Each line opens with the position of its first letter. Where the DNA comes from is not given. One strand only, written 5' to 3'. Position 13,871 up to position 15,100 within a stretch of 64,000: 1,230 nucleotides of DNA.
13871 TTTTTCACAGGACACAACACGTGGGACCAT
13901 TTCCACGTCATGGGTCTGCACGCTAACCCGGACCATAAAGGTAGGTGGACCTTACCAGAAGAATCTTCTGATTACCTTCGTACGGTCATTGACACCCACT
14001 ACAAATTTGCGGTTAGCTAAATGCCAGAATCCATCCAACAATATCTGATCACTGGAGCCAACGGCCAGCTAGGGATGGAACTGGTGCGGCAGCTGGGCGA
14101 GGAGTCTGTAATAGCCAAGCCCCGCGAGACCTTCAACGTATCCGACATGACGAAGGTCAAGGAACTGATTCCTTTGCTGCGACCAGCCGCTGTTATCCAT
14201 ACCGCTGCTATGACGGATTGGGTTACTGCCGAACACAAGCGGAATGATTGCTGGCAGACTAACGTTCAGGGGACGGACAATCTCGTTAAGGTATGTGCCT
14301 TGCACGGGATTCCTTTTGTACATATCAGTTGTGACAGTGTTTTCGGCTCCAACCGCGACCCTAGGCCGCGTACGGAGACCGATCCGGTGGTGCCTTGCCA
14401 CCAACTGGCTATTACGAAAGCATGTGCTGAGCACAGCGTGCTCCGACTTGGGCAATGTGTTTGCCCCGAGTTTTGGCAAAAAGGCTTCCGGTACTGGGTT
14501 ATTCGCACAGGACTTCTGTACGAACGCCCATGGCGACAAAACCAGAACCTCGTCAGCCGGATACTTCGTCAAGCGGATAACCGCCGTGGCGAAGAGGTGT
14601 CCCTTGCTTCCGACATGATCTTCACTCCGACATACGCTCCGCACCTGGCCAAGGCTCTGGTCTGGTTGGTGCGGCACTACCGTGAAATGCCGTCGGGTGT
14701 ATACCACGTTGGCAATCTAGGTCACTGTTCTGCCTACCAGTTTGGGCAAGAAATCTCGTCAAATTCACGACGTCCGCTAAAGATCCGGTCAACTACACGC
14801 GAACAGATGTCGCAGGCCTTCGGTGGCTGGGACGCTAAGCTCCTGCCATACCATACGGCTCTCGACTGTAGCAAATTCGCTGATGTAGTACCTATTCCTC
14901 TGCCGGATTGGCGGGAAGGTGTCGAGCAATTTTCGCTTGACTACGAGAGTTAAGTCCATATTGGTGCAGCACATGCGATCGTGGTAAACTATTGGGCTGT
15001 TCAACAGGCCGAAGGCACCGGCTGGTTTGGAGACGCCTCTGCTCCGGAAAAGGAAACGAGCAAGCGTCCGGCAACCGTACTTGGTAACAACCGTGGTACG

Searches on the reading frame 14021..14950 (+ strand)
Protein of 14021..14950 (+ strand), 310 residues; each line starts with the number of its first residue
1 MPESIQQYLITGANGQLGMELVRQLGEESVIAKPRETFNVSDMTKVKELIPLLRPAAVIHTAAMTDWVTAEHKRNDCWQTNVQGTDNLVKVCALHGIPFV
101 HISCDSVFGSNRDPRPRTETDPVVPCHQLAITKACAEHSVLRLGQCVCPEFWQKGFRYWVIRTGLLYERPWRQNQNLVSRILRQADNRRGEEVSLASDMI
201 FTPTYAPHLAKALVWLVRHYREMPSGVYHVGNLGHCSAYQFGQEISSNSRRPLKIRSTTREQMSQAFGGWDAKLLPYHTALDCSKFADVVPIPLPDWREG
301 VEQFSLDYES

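Call 45: search_protein_families(library=ncbifam, proteins=[window:14021-14950:+], max_evalue=0.001)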
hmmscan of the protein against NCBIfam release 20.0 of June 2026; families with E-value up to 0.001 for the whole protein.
window:14021-14950:+ (310 aa): 12 families
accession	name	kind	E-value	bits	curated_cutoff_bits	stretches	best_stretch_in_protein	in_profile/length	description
TIGR01214.1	rmlD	equivalog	1.7e-44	152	224.05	1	9-304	3-281/285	dTDP-4-dehydrorhamnose reductase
NF007440.0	PRK09987.1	equivalog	1.7e-15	57.1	308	1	8-303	3-288/299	dTDP-4-dehydrorhamnose reductase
TIGR01746.1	Thioester-redct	subfamily_domain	1.6e-10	40.8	213.35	1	57-261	91-291/371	thioester reductase domain-containing protein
TIGR01181.1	dTDP_gluc_dehyt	equivalog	1.6e-10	40.6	365.1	1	39-140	58-162/321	dTDP-glucose 4,6-dehydratase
TIGR02197.1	heptose_epim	equivalog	3.5e-09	36.3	274.6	1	51-159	63-168/316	ADP-glyceromanno-heptose 6-epimerase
TIGR01179.1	galE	equivalog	8.6e-07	28.1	262.3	1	39-143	55-158/332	UDP-glucose 4-epimerase GalE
TIGR03466.1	HpnA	hypoth_equivalog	1.8e-06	27.1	367.65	1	8-141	3-153/327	hopanoid-associated sugar epimerase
NF042423.1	oxyalk_red_Shew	equivalog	1.4e-05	24.3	580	1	4-185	7-190/331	2-alkyl-3-oxoalkanoate reductase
TIGR03589.1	PseB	equivalog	2.3e-05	23.5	407.75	1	48-98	67-118/324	UDP-N-acetylglucosamine 4,6-dehydratase (inverting)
NF042422.1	oxyalk_red_OleD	equivalog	2.7e-05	23.7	580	1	9-142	4-152/329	2-alkyl-3-oxoalkanoate reductase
TIGR02622.1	CDP_4_6_dhtase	equivalog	9.3e-05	21.7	278.45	1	36-140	59-165/352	CDP-glucose 4,6-dehydratase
TIGR04180.1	EDH_00030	hypoth_equivalog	0.00094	18.3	475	0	56-138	72-154/297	NAD-dependent 4,6-dehydratase LegB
